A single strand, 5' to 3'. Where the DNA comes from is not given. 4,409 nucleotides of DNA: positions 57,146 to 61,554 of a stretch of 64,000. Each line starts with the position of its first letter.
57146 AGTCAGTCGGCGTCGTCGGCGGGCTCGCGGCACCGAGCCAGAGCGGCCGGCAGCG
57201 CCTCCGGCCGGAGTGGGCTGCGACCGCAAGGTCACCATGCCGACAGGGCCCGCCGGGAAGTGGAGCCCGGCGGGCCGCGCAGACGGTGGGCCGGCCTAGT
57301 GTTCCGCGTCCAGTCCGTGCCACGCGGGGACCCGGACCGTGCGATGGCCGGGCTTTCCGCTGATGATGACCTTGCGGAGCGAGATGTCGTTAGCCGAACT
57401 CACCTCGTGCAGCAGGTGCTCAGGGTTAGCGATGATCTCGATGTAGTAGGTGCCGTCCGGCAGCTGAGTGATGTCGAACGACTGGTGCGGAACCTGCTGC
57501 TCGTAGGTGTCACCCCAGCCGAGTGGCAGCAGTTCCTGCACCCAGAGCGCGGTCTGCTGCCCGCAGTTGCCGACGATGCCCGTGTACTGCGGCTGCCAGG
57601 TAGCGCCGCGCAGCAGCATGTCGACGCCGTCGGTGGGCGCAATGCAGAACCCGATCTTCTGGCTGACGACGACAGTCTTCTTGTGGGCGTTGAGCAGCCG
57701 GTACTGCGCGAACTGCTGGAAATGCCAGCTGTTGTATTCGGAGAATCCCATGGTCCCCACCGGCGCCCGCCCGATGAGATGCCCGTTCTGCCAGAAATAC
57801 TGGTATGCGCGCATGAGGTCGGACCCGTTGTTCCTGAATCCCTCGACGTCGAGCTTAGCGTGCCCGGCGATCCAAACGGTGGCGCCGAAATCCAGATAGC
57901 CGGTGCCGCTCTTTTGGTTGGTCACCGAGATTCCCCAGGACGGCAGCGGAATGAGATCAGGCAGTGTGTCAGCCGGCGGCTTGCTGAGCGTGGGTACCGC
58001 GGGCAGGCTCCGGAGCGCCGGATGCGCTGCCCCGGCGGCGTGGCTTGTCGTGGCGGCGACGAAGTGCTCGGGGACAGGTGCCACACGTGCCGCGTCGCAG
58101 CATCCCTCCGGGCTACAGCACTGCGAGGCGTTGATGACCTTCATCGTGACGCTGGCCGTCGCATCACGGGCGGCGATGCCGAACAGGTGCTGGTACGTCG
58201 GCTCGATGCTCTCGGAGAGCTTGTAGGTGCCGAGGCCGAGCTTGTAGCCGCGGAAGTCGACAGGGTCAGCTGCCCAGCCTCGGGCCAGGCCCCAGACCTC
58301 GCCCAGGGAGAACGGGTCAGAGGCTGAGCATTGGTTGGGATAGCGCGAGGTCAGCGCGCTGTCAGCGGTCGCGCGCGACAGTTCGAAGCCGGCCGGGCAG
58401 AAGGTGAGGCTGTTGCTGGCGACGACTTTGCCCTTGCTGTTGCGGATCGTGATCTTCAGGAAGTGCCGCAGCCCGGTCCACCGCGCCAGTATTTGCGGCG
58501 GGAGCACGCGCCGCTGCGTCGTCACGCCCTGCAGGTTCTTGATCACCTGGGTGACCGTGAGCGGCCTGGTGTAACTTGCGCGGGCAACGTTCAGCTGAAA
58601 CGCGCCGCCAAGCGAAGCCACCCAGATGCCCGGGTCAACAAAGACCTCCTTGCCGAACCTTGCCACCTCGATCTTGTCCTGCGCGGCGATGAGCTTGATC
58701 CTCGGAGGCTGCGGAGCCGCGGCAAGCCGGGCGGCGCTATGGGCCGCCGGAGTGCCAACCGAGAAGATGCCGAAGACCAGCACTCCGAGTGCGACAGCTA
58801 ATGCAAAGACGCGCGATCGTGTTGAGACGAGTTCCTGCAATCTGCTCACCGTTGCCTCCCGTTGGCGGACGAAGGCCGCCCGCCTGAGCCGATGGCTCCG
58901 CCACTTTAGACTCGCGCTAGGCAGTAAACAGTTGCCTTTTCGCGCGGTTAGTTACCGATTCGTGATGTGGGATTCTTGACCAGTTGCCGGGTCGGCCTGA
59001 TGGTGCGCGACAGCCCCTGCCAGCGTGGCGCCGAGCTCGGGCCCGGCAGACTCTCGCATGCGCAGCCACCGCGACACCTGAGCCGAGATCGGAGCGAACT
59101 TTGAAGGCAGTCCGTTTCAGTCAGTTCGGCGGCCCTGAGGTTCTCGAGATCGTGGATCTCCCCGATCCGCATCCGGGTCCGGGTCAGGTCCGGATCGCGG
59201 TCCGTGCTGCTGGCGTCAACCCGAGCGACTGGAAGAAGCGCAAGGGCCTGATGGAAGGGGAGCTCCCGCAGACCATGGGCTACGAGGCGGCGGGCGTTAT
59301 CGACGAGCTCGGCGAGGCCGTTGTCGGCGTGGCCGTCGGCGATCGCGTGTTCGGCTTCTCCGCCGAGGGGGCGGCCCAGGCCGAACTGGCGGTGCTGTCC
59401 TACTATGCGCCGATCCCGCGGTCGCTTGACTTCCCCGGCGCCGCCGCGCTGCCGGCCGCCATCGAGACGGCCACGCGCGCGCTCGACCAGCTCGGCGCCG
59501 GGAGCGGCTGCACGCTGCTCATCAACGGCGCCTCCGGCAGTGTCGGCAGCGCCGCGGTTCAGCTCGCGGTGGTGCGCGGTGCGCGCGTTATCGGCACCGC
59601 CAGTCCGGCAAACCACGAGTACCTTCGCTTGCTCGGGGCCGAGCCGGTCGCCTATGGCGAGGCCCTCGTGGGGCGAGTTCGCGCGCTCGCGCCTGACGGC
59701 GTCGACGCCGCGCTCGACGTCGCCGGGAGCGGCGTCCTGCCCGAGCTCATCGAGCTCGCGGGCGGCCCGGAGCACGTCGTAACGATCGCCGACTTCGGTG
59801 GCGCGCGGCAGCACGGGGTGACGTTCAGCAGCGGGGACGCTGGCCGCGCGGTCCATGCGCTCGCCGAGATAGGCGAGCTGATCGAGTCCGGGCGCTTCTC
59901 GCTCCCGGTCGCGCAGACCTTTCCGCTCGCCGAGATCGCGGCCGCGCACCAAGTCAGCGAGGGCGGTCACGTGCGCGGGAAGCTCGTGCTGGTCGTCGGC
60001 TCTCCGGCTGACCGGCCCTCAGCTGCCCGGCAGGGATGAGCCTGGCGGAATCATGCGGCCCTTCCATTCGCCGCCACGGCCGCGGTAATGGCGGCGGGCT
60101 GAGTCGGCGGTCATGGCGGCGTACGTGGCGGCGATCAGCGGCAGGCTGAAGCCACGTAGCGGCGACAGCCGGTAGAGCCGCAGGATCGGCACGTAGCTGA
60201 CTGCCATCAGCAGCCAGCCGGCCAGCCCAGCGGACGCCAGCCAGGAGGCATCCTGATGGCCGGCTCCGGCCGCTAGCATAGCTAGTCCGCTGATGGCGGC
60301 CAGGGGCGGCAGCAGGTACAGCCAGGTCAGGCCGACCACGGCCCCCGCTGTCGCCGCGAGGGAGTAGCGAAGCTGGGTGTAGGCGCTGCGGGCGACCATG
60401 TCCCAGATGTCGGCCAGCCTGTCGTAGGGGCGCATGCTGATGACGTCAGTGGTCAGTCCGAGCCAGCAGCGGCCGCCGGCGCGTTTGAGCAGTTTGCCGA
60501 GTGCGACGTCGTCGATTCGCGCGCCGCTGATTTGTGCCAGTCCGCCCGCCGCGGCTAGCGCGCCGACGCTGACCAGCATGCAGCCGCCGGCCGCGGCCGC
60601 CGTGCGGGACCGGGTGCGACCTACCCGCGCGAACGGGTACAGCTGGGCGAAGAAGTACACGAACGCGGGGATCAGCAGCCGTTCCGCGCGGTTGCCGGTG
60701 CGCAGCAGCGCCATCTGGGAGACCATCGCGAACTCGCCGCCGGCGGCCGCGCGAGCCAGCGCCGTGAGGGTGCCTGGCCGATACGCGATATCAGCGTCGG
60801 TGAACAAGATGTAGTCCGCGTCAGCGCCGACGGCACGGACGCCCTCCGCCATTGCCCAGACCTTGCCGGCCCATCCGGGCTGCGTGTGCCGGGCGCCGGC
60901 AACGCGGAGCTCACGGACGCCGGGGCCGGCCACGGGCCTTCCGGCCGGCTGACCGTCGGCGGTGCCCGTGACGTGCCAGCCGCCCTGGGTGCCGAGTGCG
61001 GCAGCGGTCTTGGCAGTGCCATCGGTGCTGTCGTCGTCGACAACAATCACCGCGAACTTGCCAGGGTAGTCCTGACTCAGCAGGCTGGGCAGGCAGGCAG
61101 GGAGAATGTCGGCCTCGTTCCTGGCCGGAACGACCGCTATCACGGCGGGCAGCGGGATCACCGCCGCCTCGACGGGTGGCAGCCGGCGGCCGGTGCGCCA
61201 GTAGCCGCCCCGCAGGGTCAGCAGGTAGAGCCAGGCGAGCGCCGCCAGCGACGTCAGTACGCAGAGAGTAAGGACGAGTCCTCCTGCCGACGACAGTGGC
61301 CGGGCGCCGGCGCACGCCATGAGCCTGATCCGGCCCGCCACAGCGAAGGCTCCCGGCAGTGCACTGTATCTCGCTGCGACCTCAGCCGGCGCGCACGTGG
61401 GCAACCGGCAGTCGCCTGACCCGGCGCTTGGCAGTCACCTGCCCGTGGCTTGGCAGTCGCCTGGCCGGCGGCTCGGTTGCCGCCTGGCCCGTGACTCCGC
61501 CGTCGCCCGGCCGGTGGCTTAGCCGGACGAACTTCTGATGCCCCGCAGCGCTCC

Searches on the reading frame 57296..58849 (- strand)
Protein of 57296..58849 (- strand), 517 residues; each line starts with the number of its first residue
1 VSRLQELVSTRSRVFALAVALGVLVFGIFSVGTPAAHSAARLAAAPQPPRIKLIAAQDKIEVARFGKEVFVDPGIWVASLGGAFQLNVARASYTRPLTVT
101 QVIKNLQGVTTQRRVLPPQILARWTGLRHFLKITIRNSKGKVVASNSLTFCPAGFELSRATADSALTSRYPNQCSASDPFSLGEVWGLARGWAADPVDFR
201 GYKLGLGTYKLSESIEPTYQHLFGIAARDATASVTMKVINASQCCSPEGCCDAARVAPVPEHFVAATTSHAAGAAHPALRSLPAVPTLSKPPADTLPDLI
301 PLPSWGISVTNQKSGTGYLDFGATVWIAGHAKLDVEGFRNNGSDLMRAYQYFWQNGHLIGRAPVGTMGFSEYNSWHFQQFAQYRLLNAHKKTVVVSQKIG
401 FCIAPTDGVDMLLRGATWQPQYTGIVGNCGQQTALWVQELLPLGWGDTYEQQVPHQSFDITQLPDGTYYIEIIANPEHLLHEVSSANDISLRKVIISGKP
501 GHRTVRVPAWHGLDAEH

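Call 98: search_protein_families(library=pfam, proteins=[window:57296-58849:-], max_evalue=0.0001)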
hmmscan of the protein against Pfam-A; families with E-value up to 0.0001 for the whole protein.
window:57296-58849:- (517 aa): 1 family
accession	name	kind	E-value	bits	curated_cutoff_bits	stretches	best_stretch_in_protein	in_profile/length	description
PF01186.22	Lysyl_oxidase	-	3.1e-07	30.7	20.4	1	377-494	90-192/204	Lysyl oxidase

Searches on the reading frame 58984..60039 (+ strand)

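Call 98: search_protein_families(library=pfam, proteins=[window:58984-60039:+], max_evalue=0.0001)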
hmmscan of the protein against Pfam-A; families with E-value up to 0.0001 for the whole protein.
window:58984-60039:+ (351 aa): 3 families
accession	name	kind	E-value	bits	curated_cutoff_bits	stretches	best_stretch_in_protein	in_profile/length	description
PF08240.17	ADH_N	-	2.9e-15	56.8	23.5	1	65-123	1-61/104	Alcohol dehydrogenase GroES-like domain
PF13602.12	ADH_zinc_N_2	-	1.2e-14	55.8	27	1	218-336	2-134/134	Zinc-binding dehydrogenase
PF00107.32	ADH_zinc_N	-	7.5e-10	39.3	31.8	1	187-257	2-77/129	Zinc-binding dehydrogenase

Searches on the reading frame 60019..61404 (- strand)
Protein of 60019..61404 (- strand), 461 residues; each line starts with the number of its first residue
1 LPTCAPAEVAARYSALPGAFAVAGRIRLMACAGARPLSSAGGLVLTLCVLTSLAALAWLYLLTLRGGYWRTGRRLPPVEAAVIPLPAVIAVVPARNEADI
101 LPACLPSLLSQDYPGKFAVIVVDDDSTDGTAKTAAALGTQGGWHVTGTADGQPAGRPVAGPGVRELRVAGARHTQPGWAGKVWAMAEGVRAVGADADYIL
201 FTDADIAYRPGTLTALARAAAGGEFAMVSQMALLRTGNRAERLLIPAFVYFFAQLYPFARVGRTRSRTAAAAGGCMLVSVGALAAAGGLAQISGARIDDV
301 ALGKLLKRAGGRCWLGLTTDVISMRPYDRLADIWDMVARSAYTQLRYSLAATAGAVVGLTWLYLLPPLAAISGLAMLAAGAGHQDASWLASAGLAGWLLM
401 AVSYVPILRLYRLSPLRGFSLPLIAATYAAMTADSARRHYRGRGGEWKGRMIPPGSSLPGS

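Call 98: search_protein_families(library=pfam, proteins=[window:60019-61404:-], max_evalue=0.0001)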
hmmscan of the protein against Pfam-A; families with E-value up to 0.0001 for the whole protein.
window:60019-61404:- (461 aa): 3 families
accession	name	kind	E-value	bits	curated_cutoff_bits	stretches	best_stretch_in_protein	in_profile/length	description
PF00535.33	Glycos_transf_2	-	3.1e-18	66.7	23.3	2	91-138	3-49/168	Glycosyl transferase family 2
PF13506.12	Glyco_transf_21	-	3e-17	63.1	21.7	1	173-335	10-167/174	Glycosyl transferase family 21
PF13641.12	Glyco_tranf_2_3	-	2.3e-14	54.4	27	1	171-312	63-200/230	Glycosyltransferase like family 2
